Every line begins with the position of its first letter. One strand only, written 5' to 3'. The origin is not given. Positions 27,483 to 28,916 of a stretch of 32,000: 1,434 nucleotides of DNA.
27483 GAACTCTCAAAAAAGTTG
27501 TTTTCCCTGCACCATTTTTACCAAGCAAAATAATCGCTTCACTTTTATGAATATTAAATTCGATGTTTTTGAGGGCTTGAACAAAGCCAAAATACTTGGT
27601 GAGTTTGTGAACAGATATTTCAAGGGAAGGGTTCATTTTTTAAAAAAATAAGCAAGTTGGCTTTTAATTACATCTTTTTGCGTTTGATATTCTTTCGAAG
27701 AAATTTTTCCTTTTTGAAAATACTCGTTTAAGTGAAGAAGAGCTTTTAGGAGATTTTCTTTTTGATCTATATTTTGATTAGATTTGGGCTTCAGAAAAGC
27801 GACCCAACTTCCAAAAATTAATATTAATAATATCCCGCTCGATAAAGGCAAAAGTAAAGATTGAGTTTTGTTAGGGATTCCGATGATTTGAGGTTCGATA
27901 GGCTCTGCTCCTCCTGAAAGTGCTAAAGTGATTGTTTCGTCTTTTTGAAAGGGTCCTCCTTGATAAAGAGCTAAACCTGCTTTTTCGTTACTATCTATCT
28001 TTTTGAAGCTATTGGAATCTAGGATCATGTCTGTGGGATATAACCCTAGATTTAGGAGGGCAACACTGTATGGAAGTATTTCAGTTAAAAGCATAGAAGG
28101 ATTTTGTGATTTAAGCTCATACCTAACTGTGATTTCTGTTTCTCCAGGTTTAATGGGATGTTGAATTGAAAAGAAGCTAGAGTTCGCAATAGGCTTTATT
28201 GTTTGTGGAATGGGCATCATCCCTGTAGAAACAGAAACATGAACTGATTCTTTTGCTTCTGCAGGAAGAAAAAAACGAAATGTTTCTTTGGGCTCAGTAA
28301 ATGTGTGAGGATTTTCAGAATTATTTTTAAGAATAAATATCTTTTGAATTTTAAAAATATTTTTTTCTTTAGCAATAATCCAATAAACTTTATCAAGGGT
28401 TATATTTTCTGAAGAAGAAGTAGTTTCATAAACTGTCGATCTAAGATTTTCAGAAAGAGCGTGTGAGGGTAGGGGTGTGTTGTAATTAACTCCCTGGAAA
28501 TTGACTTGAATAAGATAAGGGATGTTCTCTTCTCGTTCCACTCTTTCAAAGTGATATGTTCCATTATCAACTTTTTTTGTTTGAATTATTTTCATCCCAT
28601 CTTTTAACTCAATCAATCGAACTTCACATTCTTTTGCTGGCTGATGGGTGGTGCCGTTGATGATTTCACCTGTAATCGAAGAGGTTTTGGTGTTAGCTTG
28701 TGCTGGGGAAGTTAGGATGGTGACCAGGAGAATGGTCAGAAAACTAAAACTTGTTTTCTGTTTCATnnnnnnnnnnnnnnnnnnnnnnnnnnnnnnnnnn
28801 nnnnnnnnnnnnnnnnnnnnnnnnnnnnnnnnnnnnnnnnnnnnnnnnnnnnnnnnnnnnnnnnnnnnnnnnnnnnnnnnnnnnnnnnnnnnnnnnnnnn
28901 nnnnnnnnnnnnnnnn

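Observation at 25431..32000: Non-canonical System I cytochrome c maturation operon: ccmE(Cys)-F-H(5-Cys)-X-Y-A-B-C-D with two embedded unknown genes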

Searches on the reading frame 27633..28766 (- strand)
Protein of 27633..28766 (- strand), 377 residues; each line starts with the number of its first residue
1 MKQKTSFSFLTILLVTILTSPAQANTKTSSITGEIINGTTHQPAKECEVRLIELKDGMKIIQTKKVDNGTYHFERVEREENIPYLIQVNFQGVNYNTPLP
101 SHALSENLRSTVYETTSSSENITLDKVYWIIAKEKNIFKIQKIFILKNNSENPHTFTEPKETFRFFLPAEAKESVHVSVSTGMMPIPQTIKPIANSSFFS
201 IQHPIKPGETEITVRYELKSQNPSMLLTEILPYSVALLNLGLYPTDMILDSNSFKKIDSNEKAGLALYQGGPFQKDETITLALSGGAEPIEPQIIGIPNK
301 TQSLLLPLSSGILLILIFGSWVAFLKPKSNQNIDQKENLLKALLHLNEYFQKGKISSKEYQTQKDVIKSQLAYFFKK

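Call 3: search_protein_families(library=pfam, proteins=[window:27633-28766:-], max_evalue=1)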
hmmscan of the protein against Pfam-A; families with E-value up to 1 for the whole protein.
window:27633-28766:- (377 aa): 1 family
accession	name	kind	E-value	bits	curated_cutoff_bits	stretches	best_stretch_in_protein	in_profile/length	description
PF05120.17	GvpG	-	0.0013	19.3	30.6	1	330-371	24-65/67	Gas vesicle protein G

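Call 4: search_protein_families(library=ncbifam, proteins=[window:27633-28766:-], max_evalue=1)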
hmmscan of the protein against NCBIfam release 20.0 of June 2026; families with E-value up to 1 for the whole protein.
window:27633-28766:- (377 aa): 1 family
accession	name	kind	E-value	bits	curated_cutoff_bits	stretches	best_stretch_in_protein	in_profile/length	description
NF041742.1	WGxxGxxG_fam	subfamily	0.084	13.5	35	1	1-37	1-33/69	WGxxGxxG family protein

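Call 7: find_homologous_proteins(query=window:27633-28766:-, max_evalue=0.001)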
Query window:27633-28766:- (377 aa): 14 proteins with E <= 0.001 among 4318 candidates.
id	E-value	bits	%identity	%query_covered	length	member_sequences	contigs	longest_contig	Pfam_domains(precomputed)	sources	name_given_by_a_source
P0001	4.7e-243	823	100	100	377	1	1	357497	-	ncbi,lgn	-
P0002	3.0e-170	584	73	98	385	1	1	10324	-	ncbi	-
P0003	1.9e-90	321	43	99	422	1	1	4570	-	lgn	-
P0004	2.3e-83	298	42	98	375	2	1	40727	-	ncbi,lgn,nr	ncbi:MAG: hypothetical protein HYS08_08540 [Chlamydiae bacterium]|nr:hypothetical protein [Chlamydio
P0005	2.6e-83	298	40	97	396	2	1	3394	-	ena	-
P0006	1.8e-79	285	38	97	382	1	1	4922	-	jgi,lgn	-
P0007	2.1e-22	98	27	77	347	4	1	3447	-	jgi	jgi:hypothetical protein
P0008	2.5e-15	74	27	64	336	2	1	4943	-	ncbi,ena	-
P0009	2.9e-15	74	21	67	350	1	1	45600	-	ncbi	-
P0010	3.3e-15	74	28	54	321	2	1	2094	PF13620.13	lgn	-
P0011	1.2e-13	69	27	59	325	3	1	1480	PF13620.13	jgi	jgi:hypothetical protein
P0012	1.5e-13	68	25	54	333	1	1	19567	PF13620.13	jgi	jgi:hypothetical protein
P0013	5.4e-12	63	23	93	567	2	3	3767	PF13620.13,PF13442.12,PF00034.27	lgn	-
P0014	1.5e-6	45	26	54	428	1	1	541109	-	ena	-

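Call 9: find_encoding_contigs(protein=P0001, flank=10000, max_places=3)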
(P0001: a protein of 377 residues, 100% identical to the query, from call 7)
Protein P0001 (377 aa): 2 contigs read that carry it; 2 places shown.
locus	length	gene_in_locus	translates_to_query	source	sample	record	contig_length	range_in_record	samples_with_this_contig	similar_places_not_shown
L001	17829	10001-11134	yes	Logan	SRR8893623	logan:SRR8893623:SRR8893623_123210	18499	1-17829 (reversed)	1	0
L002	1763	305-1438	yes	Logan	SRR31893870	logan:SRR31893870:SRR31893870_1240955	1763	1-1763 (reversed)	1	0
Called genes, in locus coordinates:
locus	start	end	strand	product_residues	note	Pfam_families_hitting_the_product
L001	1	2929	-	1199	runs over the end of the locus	?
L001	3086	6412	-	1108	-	-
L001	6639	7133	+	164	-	PF03100:CcmE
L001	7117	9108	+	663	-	PF01578:Cytochrom_C_asm, PF16327:CcmF_C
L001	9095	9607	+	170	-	PF03918:CcmH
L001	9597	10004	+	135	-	PF12773:DZR (weak), PF13248:Zn_ribbon_3 (weak)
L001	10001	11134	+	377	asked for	-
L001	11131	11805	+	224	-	PF02463:SMC_N (faint), PF00005:ABC_tran, PF13304:AAA_21 (faint)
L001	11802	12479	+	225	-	PF03379:CcmB, PF12730:ABC2_membrane_4 (weak)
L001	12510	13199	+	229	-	PF01578:Cytochrom_C_asm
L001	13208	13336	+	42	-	-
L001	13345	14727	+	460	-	PF00672:HAMP, PF00211:Guanylate_cyc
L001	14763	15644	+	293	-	PF01545:Cation_efflux, PF16916:ZT_dimer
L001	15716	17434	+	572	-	PF02776:TPP_enzyme_N, PF00205:TPP_enzyme_M, PF02775:TPP_enzyme_C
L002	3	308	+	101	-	?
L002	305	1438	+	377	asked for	-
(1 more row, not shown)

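Call 10: find_encoding_contigs(protein=P0004, flank=10000, max_places=3)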
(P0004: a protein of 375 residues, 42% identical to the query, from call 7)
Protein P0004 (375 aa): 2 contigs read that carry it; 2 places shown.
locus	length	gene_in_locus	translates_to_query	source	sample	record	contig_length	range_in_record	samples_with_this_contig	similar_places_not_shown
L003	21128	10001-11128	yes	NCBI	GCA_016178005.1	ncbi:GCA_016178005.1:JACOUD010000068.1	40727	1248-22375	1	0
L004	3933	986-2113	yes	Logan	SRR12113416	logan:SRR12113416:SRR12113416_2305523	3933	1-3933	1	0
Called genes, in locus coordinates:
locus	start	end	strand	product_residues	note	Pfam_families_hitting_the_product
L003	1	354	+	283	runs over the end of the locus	PF01435:Peptidase_M48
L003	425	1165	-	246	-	PF00528:BPD_transp_1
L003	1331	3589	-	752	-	PF01547:SBP_bac_1, PF13416:SBP_bac_8, PF00528:BPD_transp_1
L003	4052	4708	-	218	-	PF07596:SBP_bac_10 (faint)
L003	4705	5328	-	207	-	-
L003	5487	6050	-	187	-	PF01227:GTP_cyclohydroI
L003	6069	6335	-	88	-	-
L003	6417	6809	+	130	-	PF03100:CcmE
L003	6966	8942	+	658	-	PF01578:Cytochrom_C_asm, PF16327:CcmF_C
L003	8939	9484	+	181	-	PF03918:CcmH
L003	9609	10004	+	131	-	PF12773:DZR (weak)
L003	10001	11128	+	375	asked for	-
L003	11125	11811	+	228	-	PF00005:ABC_tran, PF13304:AAA_21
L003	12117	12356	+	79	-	PF15731:MqsA_antitoxin (weak)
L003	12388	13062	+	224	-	PF03379:CcmB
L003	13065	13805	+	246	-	PF01578:Cytochrom_C_asm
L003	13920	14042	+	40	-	-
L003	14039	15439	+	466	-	PF00672:HAMP, PF00211:Guanylate_cyc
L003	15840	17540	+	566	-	PF02776:TPP_enzyme_N, PF00205:TPP_enzyme_M, PF02775:TPP_enzyme_C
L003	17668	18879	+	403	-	-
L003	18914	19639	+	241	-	PF00643:zf-B_box (weak)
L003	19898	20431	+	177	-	PF12975:DUF3859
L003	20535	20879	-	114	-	-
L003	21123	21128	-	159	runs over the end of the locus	PF12281:NTP_transf_8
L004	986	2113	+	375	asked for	-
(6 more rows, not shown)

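Call 11: find_encoding_contigs(protein=P0009, flank=8000, max_places=2)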
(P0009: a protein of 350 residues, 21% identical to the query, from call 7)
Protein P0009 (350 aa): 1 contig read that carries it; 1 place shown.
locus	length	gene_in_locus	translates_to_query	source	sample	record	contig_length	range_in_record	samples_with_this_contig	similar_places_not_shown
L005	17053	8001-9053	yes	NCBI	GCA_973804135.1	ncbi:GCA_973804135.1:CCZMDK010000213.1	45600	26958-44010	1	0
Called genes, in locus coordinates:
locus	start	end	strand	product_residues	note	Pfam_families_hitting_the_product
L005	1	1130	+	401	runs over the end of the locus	PF00534:Glycos_transf_1, PF13692:Glyco_trans_1_4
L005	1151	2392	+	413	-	PF13304:AAA_21, PF13175:AAA_15 (weak)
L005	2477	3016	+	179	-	-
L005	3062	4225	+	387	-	PF13353:Fer4_12, PF04055:Radical_SAM, PF13186:SPASM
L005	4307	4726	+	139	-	PF03100:CcmE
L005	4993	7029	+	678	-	PF01578:Cytochrom_C_asm, PF16327:CcmF_C, PF05140:ResB (faint)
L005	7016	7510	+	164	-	PF03918:CcmH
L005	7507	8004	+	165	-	PF17032:Zn_ribbon_15 (faint), PF12773:DZR, PF13240:Zn_Ribbon_1 (weak)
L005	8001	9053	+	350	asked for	-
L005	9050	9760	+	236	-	PF00005:ABC_tran, PF13304:AAA_21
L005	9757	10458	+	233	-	PF03379:CcmB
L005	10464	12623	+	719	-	PF06452:CBM9_1, PF19313:DUF5916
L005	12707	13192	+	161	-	-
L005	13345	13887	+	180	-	PF13689:DUF4154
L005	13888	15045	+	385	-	-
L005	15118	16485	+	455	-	PF00171:Aldedh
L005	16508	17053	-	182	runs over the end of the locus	-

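Call 12: find_encoding_contigs(protein=P0012, flank=8000, max_places=2)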
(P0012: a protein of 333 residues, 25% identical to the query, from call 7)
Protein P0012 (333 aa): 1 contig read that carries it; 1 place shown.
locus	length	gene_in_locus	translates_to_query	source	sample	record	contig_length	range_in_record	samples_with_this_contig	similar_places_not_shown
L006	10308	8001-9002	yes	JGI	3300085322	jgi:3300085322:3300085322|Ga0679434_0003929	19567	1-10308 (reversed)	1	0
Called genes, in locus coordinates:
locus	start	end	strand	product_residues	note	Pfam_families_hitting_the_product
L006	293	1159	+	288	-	PF04389:Peptidase_M28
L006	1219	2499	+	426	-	PF00903:Glyoxalase, PF07228:SpoIIE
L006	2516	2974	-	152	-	PF08808:RES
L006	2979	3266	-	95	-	PF09722:Xre_MbcA_ParS_C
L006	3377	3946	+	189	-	PF07638:Sigma70_ECF (weak), PF04542:Sigma70_r2, PF08281:Sigma70_r4_2, PF04545:Sigma70_r4, PF13384:HTH_23 (weak)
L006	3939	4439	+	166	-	-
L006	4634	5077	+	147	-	PF03100:CcmE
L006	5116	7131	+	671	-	PF01578:Cytochrom_C_asm, PF16327:CcmF_C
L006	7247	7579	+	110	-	-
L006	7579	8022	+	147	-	-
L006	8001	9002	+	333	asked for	PF13620:CarboxypepD_reg (weak)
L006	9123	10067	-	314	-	PF01370:Epimerase, PF05368:NmrA, PF13460:NAD_binding_10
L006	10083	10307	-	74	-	?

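Call 13: find_encoding_contigs(protein=P0014, flank=8000, max_places=2)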
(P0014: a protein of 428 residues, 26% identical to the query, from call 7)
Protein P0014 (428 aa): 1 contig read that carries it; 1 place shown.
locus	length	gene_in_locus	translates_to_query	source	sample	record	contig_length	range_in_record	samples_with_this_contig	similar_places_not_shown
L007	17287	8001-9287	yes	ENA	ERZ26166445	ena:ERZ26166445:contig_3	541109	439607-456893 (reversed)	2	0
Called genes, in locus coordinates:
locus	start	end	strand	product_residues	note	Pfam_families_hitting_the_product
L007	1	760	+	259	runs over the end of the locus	PF12797:Fer4_2 (weak), PF13187:Fer4_9 (faint), PF12837:Fer4_6 (faint), PF12838:Fer4_7 (weak), PF13183:Fer4_8 (faint), PF13237:Fer4_10 (faint), PF13247:Fer4_11, PF12838:Fer4_7 (weak)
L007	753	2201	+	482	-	-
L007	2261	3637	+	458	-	PF03916:NrfD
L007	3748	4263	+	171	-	PF11821:ActD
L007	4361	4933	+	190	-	PF00034:Cytochrom_C, PF13442:Cytochrome_CBB3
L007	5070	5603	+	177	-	PF03918:CcmH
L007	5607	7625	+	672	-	PF01578:Cytochrom_C_asm, PF16327:CcmF_C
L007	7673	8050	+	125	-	-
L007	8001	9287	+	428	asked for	-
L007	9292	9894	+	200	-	PF08534:Redoxin, PF00578:AhpC-TSA, PF00085:Thioredoxin, PF13098:Thioredoxin_2, PF13905:Thioredoxin_8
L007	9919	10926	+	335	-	PF00480:ROK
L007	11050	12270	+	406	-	PF22691:Thiolase_C_1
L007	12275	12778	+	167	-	PF01796:OB_ChsH2_C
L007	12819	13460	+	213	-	PF01351:RNase_HII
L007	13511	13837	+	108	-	PF02021:UPF0102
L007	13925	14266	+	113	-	PF09723:Zn_ribbon_8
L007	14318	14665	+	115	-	PF09723:Zn_ribbon_8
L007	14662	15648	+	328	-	PF02581:TMP-TENI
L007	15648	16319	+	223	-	-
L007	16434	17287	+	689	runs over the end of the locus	PF03030:H_PPase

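Call 20: search_protein_families(library=ncbifam, proteins=[L003:9609-10004:+, L005:7507-8004:+, L006:7579-8022:+, L007:7673-8050:+], max_evalue=1)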
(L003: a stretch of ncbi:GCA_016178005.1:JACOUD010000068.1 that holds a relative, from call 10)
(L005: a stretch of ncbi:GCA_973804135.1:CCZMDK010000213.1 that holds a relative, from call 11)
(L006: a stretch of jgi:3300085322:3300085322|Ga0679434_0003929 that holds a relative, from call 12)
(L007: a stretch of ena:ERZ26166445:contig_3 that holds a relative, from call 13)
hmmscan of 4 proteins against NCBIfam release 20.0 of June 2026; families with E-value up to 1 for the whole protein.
L003:9609-10004:+ (131 aa): 8 families
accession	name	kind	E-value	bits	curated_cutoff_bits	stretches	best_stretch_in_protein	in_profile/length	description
TIGR03142.1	cytochro_ccmI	equivalog_domain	0.002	18.4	29.3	1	3-93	4-88/118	c-type cytochrome biogenesis protein CcmI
NF005651.0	PRK07418.1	subfamily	0.17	10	942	1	99-131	585-617/617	acetolactate synthase large subunit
NF053601.1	asym_polar_PgfA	equivalog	0.18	11.2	160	1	2-59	3-53/303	cell envelope lipid trafficking protein PgfA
NF058604.1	RtpA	equivalog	0.22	11.7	65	1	106-130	8-32/50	anti-TRAP protein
NF041913.1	HVO_2142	equivalog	0.22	11.4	90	0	119-130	9-20/48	HVO_2142 family zinc finger protein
NF041912.1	HVO_0758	equivalog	0.29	11.1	70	0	121-129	42-50/55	HVO_0758 family zinc finger protein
TIGR04402.2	mob_CxxC_CxxC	subfamily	0.48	10.6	70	1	64-129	111-179/180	mobilome CxxCx(11)CxxC protein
NF045720.1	rubredox_RCKP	subfamily_domain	0.54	9.9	45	0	107-115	19-27/34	RCKP-type rubredoxin-like domain-containing protein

L005:7507-8004:+ (165 aa): 5 families
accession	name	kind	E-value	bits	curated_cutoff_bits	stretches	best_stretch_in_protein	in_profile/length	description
NF045510.1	4Cys_prefix_kin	domain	1.2e-07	31.9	24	2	116-135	6-26/26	4-Cys prefix domain-containing protein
NF011149.0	PRK14559.1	equivalog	0.0025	16.6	374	1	114-163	4-51/642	serine/threonine phosphatase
NF007722.0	PRK10414.1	equivalog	0.034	13.7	402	1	5-47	181-223/244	tol-pal system-associated acyl-CoA thioesterase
TIGR03142.1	cytochro_ccmI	equivalog_domain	0.065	13.5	29.3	1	5-78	5-69/118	c-type cytochrome biogenesis protein CcmI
TIGR00269.1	TIGR00269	hypoth_equivalog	0.65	10.3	62.75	1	43-131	10-98/104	TIGR00269 family protein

L006:7579-8022:+ (147 aa): 4 families
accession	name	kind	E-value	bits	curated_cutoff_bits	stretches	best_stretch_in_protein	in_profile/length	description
TIGR03142.1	cytochro_ccmI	equivalog_domain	0.00018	21.8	29.3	1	3-92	5-86/118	c-type cytochrome biogenesis protein CcmI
NF045779.1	gas_vesic_GvpG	exception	0.027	14.8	85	1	9-77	2-66/83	gas vesicle protein GvpG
NF049953.1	ribbon_DG_selen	exception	0.058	13.3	130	1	102-143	127-168/172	zinc ribbon-containing (seleno)protein DG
NF045788.1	Omp38Acinit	equivalog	0.088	11.8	500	1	24-93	210-277/354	outer membrane protein Omp38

L007:7673-8050:+ (125 aa): 3 families
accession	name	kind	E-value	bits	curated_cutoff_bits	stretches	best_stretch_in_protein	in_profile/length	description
NF045779.1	gas_vesic_GvpG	exception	0.011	16.1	85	1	46-89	31-76/83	gas vesicle protein GvpG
TIGR03142.1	cytochro_ccmI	equivalog_domain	0.056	13.7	29.3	1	4-72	4-65/118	c-type cytochrome biogenesis protein CcmI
NF010158.0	PRK13637.1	equivalog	0.089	11.9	390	1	36-64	171-199/287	energy-coupling factor transporter ATPase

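Call 21: search_protein_families(library=pfam, proteins=[L003:9609-10004:+, L005:7507-8004:+, L006:7579-8022:+, L007:7673-8050:+], max_evalue=1)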
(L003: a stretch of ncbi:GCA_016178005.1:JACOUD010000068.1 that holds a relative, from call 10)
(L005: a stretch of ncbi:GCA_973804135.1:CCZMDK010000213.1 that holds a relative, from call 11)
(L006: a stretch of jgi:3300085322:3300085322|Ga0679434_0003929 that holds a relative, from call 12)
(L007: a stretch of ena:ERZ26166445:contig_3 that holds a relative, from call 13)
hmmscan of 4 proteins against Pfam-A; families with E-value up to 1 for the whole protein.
L003:9609-10004:+ (131 aa): 16 families
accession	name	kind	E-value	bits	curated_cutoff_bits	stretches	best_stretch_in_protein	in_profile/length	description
PF12773.13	DZR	-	3.3e-06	27.6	27.3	1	106-128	22-45/45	Double zinc ribbon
PF18912.6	DZR_2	-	0.0015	18.7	27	1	105-130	5-30/56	Double zinc ribbon domain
PF13240.11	Zn_Ribbon_1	-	0.0025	18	25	1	109-129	1-21/23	zinc-ribbon domain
PF17032.10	Zn_ribbon_15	-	0.0047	18.2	28.9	1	103-128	51-73/73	zinc-ribbon family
PF10571.15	UPF0547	-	0.018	15.6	29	1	109-128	2-21/26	Uncharacterised protein family UPF0547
PF13248.11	Zn_ribbon_3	-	0.028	14.3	27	1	108-131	3-26/26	zinc-ribbon domain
PF08772.16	Zn_ribbon_NOB1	-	0.034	14.7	24.9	1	109-130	10-32/72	Nin one binding (NOB1) Zn-ribbon like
PF01104.22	Bunya_NS-S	-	0.035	14.4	25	1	23-59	32-68/91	Bunyavirus non-structural protein NS-s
PF24228.1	CrAss_Ring_1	-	0.062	13.1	27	1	46-101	191-246/272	Phage tail ring protein 1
PF01786.24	AOX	-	0.072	13.2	22.7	1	5-42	125-162/216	Alternative oxidase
PF12172.15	zf-ChsH2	-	0.1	12.9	23.2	1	101-129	5-33/37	ChsH2, rubredoxin-like zinc ribbon domain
PF16473.11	Rv2179c-like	-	0.17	12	27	1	54-98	26-69/177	3'-5' exoribonuclease Rv2179c-like domain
PF09297.16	Zn_ribbon_NUD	-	0.17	12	24.8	0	120-130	2-12/32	NADH pyrophosphatase zinc ribbon domain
PF14803.11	Zn_ribbon_Nudix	-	0.21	12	25.6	1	122-130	1-9/34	Nudix N-terminal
PF01529.25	DHHC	-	0.27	11.8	28.7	1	107-128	5-26/133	DHHC palmitoyltransferase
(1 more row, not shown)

L005:7507-8004:+ (165 aa): 12 families
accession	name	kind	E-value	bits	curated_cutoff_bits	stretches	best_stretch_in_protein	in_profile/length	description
PF13240.11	Zn_Ribbon_1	-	4.1e-11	42.7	25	2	142-163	2-23/23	zinc-ribbon domain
PF12773.13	DZR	-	6.9e-10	39.4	27.3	1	114-160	1-45/45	Double zinc ribbon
PF17032.10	Zn_ribbon_15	-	1.6e-06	29.3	28.9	2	107-132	48-73/73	zinc-ribbon family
PF18912.6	DZR_2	-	6.5e-05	23.1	27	1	128-163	10-46/56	Double zinc ribbon domain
PF13248.11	Zn_ribbon_3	-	0.0016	18.3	27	2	140-162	3-25/26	zinc-ribbon domain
PF17675.6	APG6_N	-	0.033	15.1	45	1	37-93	66-122/132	Apg6 coiled-coil region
PF24463.1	DUF7577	-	0.11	12.6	28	1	141-160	4-23/27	Domain of unknown function (DUF7577)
PF16326.10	ABC_tran_CTD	-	0.24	12.1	32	0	35-69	12-46/69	ABC transporter C-terminal domain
PF01529.25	DHHC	-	0.41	11.2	28.7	0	112-132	6-26/133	DHHC palmitoyltransferase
PF10235.14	Cript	-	0.6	11.2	25.5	1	99-149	37-80/90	Microtubule-associated protein CRIPT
PF04640.20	PLATZ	-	0.7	11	25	0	91-129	39-75/79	PLATZ transcription factor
PF10005.14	Zn_ribbon_DZR_6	-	0.99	10.6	23.4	0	142-164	4-26/93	zinc-ribbon domain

L006:7579-8022:+ (147 aa): 13 families
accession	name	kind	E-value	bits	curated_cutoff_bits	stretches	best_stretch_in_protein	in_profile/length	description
PF12773.13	DZR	-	0.00023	21.7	27.3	1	125-144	1-20/45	Double zinc ribbon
PF13240.11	Zn_Ribbon_1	-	0.00056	20.1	25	1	125-145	2-22/23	zinc-ribbon domain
PF13248.11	Zn_ribbon_3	-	0.0012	18.7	27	1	124-144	4-24/26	zinc-ribbon domain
PF17032.10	Zn_ribbon_15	-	0.019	16.2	28.9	1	122-143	52-73/73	zinc-ribbon family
PF08792.16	A2L_zn_ribbon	-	0.042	14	22.9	1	121-133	20-32/33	A2L zinc ribbon domain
PF24460.1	DUF7575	-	0.056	13.3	28.5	1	121-143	2-24/28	Domain of unknown function (DUF7575)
PF18912.6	DZR_2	-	0.11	12.8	27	1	124-145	9-30/56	Double zinc ribbon domain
PF09297.16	Zn_ribbon_NUD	-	0.11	12.7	24.8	0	137-146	4-13/32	NADH pyrophosphatase zinc ribbon domain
PF24463.1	DUF7577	-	0.12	12.5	28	1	123-144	3-24/27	Domain of unknown function (DUF7577)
PF18822.6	CdvA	-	0.17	12.3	30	1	35-91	50-106/123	CdvA-like coiled-coil domain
PF00096.32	zf-C2H2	-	0.38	11.8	25.2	0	124-136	2-14/23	Zinc finger, C2H2 type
PF24458.1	DUF7573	-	0.4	11.1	30.2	1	116-131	5-20/39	Domain of unknown function (DUF7573)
PF14149.11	YhfH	-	0.43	10.9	27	1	135-146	12-23/37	YhfH-like protein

L007:7673-8050:+ (125 aa): 1 family
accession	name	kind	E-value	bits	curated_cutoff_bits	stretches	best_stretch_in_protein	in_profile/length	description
PF05120.17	GvpG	-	0.0048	17.5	30.6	1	46-72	31-57/67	Gas vesicle protein G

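Call 22: predict_structure(alignment_id=A1)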
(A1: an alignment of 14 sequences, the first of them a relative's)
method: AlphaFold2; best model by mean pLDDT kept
length: 377 residues; sequences in the alignment: 14
mean_pLDDT: 84.9   pTM: 0.64
mean pLDDT of the five models: 84.9, 84.7, 83.8, 83.7, 82.9
residues with pLDDT >= 90: 200; 70-90: 129; 50-70: 37; < 50: 11
segments of 3 or more residues with pLDDT < 50: 1-3, 22-25
pLDDT, mean of each block of 10 residues (from residue 1): 57 67 59 93 93 85 91 83 90 90 80 92 94 91 94 89 92 91 86 92 93 94 87 94 91 91 89 94 78 52 71 81 61 82 92 91 91 81
secondary structure, 60 per line:
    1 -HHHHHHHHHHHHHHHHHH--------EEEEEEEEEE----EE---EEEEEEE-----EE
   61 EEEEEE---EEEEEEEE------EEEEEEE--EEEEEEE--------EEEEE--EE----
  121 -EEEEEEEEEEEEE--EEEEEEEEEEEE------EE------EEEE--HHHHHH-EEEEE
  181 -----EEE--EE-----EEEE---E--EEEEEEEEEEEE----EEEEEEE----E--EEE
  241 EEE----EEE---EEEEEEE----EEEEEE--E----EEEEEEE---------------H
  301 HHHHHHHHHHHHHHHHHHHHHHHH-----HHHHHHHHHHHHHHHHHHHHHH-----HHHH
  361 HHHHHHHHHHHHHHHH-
elements in order: H2-19 E28-37 E47-53 E59-66 E70-77 E84-90 E93-99 E108-112 E122-134 E137-148 E163-166 H169-174 E176-180 E186-188 E198-201 E208-219 E224-230 E238-243 E248-250 E254-260 E265-270 E278-284 H300-324 H330-351 H357-376
